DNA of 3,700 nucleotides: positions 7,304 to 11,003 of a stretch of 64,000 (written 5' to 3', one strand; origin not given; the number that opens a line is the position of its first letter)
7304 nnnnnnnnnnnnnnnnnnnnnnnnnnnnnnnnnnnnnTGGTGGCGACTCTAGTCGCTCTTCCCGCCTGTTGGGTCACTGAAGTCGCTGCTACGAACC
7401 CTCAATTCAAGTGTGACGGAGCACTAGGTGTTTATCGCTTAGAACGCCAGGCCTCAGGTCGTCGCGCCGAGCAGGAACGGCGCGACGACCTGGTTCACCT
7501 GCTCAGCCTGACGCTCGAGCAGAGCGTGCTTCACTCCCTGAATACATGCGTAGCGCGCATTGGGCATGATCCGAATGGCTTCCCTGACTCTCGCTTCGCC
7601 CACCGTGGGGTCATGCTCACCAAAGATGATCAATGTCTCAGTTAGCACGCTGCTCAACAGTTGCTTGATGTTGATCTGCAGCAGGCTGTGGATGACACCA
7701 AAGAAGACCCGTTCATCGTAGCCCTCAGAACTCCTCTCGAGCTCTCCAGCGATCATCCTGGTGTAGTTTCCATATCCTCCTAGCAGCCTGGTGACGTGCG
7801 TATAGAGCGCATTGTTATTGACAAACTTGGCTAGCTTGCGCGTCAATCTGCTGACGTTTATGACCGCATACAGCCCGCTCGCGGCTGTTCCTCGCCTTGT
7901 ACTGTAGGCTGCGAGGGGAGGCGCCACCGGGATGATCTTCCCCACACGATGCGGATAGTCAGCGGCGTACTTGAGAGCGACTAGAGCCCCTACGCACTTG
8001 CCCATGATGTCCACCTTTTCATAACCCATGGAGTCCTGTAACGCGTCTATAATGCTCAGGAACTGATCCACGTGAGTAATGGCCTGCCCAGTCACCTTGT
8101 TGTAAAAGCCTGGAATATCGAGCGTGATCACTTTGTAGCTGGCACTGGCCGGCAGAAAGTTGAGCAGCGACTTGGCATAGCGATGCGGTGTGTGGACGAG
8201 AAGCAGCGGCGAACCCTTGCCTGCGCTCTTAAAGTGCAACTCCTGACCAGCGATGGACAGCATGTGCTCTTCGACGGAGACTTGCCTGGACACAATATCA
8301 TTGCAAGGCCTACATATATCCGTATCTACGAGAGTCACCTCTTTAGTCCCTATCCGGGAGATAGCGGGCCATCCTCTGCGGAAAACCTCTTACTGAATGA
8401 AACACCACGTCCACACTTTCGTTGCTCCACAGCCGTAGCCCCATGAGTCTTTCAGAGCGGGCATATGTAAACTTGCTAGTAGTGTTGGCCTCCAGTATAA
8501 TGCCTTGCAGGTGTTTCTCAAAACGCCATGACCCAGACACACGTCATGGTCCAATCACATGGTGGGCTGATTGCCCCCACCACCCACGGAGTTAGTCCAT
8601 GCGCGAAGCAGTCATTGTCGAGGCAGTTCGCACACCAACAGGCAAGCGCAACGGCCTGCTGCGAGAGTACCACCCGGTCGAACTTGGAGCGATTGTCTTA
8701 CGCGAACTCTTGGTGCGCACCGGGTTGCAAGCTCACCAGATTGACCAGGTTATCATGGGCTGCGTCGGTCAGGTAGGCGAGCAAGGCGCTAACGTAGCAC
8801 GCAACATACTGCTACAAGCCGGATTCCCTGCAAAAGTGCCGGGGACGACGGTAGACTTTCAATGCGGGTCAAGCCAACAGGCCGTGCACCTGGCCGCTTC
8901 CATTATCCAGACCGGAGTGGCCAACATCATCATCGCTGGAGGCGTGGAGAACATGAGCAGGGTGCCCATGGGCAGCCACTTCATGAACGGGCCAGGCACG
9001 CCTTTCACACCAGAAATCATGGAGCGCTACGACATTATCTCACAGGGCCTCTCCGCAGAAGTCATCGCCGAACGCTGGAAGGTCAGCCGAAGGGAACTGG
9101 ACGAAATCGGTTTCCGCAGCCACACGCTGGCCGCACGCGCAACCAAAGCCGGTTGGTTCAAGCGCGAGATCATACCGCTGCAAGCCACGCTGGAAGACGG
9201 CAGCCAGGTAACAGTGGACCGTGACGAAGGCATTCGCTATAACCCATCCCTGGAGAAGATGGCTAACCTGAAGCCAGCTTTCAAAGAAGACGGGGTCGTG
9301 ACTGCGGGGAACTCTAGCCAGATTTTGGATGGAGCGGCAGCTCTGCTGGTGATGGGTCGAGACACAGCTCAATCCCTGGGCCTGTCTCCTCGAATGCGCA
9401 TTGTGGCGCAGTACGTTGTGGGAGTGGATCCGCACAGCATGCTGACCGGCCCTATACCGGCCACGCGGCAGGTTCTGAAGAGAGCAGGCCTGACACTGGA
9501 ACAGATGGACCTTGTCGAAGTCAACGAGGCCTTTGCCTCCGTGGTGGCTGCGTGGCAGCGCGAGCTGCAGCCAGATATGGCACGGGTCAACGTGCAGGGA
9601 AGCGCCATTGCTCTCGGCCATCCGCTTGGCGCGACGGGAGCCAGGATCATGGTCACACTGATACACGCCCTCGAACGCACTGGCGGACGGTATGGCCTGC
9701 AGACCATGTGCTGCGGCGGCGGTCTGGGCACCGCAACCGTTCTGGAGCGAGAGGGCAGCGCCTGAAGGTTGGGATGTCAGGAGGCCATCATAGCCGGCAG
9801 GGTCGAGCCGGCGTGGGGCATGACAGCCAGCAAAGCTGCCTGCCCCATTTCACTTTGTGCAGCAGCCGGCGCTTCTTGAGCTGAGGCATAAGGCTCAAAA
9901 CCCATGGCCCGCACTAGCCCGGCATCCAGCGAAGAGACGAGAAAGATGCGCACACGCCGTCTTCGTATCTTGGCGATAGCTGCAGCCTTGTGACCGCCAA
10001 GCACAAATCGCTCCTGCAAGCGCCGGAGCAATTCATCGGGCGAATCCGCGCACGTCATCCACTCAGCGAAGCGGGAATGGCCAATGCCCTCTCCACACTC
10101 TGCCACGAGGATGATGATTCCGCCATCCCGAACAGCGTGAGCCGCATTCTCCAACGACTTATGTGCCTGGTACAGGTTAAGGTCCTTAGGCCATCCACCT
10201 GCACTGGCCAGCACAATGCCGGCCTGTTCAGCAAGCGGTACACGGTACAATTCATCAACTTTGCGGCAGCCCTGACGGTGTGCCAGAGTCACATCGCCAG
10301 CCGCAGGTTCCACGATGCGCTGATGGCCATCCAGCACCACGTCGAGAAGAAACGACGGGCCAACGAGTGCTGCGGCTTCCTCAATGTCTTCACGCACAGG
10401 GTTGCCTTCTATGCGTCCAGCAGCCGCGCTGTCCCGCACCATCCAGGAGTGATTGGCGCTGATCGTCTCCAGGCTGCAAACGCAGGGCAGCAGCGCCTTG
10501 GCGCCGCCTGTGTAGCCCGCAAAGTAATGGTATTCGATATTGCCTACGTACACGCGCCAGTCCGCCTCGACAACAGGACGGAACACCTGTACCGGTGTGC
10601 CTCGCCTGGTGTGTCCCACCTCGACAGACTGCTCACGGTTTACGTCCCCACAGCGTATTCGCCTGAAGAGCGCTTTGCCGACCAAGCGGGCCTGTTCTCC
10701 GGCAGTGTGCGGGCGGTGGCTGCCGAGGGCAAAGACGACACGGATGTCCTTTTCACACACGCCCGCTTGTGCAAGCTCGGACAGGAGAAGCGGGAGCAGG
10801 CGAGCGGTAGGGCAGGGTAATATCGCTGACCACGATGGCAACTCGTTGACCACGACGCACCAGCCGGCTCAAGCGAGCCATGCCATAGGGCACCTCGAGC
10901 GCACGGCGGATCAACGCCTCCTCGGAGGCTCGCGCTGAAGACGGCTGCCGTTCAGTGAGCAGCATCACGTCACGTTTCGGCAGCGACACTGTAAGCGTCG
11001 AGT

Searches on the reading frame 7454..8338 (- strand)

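Call 62: search_protein_families(library=pfam, proteins=[window:7454-8338:-], max_evalue=0.00001)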
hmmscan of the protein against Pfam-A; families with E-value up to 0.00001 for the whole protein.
window:7454-8338:- (294 aa): 2 families
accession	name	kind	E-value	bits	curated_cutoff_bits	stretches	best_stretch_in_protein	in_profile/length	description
PF00561.26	Abhydrolase_1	-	1.2e-12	48.5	25.8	1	63-273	24-240/245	alpha/beta hydrolase fold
PF12146.15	Hydrolase_4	-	9.8e-08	32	27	1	88-274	57-235/239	Serine aminopeptidase, S33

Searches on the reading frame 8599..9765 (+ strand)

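Call 62: search_protein_families(library=pfam, proteins=[window:8599-9765:+], max_evalue=0.00001)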
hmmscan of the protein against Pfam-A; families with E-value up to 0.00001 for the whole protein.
window:8599-9765:+ (388 aa): 2 families
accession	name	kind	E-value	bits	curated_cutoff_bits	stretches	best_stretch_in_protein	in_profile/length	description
PF00108.29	Thiolase_N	-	2.3e-73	247.2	26.4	1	5-254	2-259/260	Thiolase, N-terminal domain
PF02803.24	Thiolase_C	-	6.8e-44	148.9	27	1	264-384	3-123/123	Thiolase, C-terminal domain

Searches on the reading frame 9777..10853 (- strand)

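Call 62: search_protein_families(library=pfam, proteins=[window:9777-10853:-], max_evalue=0.00001)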
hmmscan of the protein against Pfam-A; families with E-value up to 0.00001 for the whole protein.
window:9777-10853:- (358 aa): 2 families
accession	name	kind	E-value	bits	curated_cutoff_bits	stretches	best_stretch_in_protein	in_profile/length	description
PF09861.14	Lar_N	-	4.1e-42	144.2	23.3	1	13-143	67-200/204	Lactate racemase N-terminal domain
PF21113.2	LarA_C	-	1.9e-18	67.3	25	1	209-347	4-146/152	Lactate racemase C-terminal domain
